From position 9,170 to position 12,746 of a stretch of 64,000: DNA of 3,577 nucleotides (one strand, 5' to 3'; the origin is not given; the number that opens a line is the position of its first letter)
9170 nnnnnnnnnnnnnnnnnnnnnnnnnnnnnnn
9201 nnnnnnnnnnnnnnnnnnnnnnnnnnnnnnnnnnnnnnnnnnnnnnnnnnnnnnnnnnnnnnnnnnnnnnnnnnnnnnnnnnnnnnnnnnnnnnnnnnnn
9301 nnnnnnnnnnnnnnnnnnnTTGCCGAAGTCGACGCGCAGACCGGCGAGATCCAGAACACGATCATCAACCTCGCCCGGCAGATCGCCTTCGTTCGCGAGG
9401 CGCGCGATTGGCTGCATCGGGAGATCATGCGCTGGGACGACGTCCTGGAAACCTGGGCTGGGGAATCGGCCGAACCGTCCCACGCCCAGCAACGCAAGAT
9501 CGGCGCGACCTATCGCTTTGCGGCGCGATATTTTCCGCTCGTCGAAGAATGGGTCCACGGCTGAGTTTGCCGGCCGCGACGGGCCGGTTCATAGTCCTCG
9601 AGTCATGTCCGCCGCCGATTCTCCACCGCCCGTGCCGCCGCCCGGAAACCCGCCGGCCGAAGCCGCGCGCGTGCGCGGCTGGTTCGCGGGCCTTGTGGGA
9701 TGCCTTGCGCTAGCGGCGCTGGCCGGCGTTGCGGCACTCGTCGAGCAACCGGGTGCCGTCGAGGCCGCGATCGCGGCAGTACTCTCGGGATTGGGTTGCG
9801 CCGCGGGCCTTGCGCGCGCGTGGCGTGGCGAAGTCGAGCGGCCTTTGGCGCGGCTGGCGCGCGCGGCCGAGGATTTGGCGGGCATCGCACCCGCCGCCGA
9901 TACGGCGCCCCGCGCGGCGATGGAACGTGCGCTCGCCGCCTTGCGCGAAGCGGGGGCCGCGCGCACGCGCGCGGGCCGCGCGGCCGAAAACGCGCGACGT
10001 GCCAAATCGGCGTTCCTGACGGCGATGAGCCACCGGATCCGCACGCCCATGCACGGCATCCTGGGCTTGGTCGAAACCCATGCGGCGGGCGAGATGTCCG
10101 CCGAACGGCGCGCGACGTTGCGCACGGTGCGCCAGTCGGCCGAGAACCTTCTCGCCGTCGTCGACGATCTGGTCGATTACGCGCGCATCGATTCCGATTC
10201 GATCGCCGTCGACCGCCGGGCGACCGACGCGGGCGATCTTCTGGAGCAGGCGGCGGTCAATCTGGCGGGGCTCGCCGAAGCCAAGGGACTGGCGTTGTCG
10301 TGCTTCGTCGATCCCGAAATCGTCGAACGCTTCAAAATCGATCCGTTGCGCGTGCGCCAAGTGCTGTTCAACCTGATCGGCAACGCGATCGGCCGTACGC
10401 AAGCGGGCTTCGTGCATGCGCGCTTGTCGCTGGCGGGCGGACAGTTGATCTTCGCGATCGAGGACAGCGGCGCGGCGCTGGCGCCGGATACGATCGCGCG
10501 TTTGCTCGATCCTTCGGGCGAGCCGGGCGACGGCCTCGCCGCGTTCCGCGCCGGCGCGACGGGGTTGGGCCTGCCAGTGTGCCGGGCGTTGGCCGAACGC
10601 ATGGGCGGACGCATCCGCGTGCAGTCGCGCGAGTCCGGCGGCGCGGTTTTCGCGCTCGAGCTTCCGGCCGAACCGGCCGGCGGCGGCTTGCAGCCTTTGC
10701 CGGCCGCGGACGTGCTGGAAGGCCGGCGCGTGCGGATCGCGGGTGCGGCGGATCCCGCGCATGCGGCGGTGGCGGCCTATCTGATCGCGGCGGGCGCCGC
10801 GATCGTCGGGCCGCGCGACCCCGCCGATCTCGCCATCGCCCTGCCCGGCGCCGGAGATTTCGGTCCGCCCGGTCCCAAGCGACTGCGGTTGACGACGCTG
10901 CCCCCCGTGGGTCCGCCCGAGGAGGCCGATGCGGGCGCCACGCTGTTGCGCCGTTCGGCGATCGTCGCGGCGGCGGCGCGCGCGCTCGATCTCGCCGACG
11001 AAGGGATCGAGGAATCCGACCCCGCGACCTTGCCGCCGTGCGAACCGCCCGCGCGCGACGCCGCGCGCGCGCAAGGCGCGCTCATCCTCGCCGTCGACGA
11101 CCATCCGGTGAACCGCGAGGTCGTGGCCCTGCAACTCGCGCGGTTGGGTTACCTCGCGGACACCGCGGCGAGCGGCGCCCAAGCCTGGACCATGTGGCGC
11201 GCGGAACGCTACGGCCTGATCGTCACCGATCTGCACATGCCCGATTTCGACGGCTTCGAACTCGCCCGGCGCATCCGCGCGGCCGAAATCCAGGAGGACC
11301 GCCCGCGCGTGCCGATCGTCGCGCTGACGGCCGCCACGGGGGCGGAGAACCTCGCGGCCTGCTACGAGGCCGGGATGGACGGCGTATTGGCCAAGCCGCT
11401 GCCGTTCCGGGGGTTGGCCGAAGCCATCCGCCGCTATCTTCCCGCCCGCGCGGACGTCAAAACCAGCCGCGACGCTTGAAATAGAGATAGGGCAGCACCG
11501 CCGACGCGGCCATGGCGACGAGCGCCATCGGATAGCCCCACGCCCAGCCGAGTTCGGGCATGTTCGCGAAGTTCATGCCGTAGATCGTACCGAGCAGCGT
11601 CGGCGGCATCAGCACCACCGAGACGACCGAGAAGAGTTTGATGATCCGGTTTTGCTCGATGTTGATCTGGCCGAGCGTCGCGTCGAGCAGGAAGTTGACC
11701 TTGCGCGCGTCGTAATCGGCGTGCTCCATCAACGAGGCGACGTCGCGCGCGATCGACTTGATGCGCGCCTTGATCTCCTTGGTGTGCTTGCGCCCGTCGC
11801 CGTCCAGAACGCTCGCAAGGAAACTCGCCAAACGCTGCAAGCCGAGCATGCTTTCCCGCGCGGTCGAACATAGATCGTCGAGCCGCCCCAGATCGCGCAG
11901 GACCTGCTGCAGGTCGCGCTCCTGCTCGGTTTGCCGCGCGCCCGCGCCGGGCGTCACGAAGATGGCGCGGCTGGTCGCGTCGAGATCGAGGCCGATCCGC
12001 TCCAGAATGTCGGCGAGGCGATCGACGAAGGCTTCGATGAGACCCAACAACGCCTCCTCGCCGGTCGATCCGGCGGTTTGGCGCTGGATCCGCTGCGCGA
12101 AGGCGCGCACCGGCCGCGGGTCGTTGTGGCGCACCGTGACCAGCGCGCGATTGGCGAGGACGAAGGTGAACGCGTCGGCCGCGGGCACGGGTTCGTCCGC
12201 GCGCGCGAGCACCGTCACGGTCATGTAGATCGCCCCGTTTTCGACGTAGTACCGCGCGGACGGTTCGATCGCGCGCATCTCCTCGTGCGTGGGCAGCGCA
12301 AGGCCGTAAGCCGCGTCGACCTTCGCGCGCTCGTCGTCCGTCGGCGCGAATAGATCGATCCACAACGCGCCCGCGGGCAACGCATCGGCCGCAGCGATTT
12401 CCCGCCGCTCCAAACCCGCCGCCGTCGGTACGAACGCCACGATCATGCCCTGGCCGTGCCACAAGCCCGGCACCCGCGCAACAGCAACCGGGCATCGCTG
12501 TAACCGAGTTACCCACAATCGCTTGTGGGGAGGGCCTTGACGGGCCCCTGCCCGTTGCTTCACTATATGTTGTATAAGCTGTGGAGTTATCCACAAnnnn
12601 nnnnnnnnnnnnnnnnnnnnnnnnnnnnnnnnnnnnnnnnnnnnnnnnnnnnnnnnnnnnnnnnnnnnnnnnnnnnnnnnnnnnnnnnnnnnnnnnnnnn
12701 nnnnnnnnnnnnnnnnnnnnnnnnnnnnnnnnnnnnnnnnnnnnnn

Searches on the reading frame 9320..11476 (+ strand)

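Call 43: search_protein_families(library=pfam, proteins=[window:9320-11476:+], max_evalue=0.001)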
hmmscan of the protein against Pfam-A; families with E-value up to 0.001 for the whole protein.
window:9320-11476:+ (719 aa): 3 families
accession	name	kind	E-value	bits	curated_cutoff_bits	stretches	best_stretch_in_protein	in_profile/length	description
PF00072.30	Response_reg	-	1.5e-24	86.7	30.2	1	589-704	1-111/111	Response regulator receiver domain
PF02518.31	HATPase_c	-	1.6e-18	67.6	26.4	1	341-451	2-110/111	Histidine kinase-, DNA gyrase B-, and HSP90-like ATPase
PF00512.31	HisKA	-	1.2e-13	51.3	26.9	1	228-292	1-65/66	His Kinase A (phospho-acceptor) domain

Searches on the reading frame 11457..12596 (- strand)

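Call 43: search_protein_families(library=pfam, proteins=[window:11457-12596:-], max_evalue=0.001)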
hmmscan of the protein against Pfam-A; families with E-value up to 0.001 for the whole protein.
window:11457-12596:- (379 aa): 1 family
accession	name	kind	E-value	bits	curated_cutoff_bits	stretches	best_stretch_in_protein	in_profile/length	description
PF01544.23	CorA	-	1.2e-53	182.8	27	1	76-375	3-292/292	CorA-like Mg2+ transporter protein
